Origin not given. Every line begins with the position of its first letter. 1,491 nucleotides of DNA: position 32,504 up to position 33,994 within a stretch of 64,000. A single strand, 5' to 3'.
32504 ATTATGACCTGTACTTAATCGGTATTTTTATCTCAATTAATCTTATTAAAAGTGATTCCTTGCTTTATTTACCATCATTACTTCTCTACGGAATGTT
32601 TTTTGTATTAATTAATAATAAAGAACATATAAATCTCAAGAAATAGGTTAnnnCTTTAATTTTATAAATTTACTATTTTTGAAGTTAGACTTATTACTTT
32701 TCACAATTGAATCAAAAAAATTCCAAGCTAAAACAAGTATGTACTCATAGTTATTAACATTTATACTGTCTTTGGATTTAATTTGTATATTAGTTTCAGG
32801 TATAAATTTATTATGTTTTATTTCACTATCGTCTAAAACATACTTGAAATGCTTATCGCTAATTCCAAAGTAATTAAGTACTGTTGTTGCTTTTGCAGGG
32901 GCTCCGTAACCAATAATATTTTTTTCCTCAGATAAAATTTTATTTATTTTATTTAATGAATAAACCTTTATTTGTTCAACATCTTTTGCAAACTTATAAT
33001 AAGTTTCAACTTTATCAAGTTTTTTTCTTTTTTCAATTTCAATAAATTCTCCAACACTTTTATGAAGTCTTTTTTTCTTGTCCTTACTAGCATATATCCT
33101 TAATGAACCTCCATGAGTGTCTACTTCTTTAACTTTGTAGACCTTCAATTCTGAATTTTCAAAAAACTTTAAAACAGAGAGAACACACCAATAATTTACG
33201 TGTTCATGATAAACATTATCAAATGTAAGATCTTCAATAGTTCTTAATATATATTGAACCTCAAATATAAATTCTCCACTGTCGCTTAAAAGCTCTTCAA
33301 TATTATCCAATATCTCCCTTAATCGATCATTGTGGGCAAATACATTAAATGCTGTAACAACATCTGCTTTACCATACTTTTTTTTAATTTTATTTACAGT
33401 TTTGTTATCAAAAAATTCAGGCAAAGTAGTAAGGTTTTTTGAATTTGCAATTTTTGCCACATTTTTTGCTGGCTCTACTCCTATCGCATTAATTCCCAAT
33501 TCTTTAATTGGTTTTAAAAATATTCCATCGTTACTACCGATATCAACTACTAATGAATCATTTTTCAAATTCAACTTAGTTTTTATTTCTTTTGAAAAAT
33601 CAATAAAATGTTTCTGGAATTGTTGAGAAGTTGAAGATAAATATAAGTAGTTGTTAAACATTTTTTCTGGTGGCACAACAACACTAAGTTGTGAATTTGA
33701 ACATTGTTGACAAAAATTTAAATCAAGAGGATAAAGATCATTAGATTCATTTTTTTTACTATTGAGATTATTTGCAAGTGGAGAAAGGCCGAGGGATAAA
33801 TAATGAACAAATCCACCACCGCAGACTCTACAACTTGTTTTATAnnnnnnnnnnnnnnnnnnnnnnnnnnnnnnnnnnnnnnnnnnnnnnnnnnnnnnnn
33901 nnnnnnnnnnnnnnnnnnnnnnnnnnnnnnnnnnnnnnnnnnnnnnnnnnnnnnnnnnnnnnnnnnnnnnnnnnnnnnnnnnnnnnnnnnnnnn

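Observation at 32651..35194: Single 847-aa polypeptide fusing SDR reductase/epimerase, FdtA/WxcM-like cupin and zinc-ribbon sugar C-methyltransferase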

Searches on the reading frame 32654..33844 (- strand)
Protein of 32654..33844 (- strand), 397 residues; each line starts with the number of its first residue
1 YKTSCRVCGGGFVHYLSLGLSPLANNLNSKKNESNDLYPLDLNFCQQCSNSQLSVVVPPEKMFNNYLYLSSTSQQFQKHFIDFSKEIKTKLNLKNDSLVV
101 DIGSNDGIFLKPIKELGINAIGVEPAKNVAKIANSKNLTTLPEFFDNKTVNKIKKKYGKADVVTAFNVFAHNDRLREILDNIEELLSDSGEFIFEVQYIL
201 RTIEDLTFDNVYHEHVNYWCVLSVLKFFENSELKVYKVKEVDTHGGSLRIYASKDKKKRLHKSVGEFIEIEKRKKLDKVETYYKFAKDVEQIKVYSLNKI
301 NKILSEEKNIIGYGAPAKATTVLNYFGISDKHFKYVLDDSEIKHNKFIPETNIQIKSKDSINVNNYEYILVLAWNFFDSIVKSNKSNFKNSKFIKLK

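Call 38: search_solved_structures(query=window:32654-33844:-, max_evalue=1e-20, show_alignments=2)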
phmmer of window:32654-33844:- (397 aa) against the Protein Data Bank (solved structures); distinct sequences matched with E-value up to 1e-20: 10.
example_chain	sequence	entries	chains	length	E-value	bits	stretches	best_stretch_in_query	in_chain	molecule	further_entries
4rv9_A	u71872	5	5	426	1.3e-67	231.7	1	3-382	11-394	D-mycarose 3-C-methyltransferase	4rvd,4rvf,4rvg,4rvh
3ndi_A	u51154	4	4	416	7.9e-58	199.5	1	3-383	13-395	Methyltransferase | TcaB9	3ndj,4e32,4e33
4e31_A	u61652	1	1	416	1.9e-57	198.2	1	3-383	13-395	TcaB9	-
4e2y_A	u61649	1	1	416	2.1e-57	198.1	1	3-383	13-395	TcaB9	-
4e2x_A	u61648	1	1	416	2.8e-57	197.7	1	3-383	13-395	TcaB9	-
4e2z_A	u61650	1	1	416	7.3e-57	196.3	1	3-383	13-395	TcaB9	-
4e2w_A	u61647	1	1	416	7.4e-57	196.3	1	3-383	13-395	TcaB9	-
4e30_A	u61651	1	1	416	1.9e-56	194.9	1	3-383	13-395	TcaB9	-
5t64_A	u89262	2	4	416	2.1e-54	188.2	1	4-384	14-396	Sugar 3-C-methyl transferase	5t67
5t6b_A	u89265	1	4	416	1.2e-53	185.8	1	4-383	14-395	Sugar 3-C-methyl transferase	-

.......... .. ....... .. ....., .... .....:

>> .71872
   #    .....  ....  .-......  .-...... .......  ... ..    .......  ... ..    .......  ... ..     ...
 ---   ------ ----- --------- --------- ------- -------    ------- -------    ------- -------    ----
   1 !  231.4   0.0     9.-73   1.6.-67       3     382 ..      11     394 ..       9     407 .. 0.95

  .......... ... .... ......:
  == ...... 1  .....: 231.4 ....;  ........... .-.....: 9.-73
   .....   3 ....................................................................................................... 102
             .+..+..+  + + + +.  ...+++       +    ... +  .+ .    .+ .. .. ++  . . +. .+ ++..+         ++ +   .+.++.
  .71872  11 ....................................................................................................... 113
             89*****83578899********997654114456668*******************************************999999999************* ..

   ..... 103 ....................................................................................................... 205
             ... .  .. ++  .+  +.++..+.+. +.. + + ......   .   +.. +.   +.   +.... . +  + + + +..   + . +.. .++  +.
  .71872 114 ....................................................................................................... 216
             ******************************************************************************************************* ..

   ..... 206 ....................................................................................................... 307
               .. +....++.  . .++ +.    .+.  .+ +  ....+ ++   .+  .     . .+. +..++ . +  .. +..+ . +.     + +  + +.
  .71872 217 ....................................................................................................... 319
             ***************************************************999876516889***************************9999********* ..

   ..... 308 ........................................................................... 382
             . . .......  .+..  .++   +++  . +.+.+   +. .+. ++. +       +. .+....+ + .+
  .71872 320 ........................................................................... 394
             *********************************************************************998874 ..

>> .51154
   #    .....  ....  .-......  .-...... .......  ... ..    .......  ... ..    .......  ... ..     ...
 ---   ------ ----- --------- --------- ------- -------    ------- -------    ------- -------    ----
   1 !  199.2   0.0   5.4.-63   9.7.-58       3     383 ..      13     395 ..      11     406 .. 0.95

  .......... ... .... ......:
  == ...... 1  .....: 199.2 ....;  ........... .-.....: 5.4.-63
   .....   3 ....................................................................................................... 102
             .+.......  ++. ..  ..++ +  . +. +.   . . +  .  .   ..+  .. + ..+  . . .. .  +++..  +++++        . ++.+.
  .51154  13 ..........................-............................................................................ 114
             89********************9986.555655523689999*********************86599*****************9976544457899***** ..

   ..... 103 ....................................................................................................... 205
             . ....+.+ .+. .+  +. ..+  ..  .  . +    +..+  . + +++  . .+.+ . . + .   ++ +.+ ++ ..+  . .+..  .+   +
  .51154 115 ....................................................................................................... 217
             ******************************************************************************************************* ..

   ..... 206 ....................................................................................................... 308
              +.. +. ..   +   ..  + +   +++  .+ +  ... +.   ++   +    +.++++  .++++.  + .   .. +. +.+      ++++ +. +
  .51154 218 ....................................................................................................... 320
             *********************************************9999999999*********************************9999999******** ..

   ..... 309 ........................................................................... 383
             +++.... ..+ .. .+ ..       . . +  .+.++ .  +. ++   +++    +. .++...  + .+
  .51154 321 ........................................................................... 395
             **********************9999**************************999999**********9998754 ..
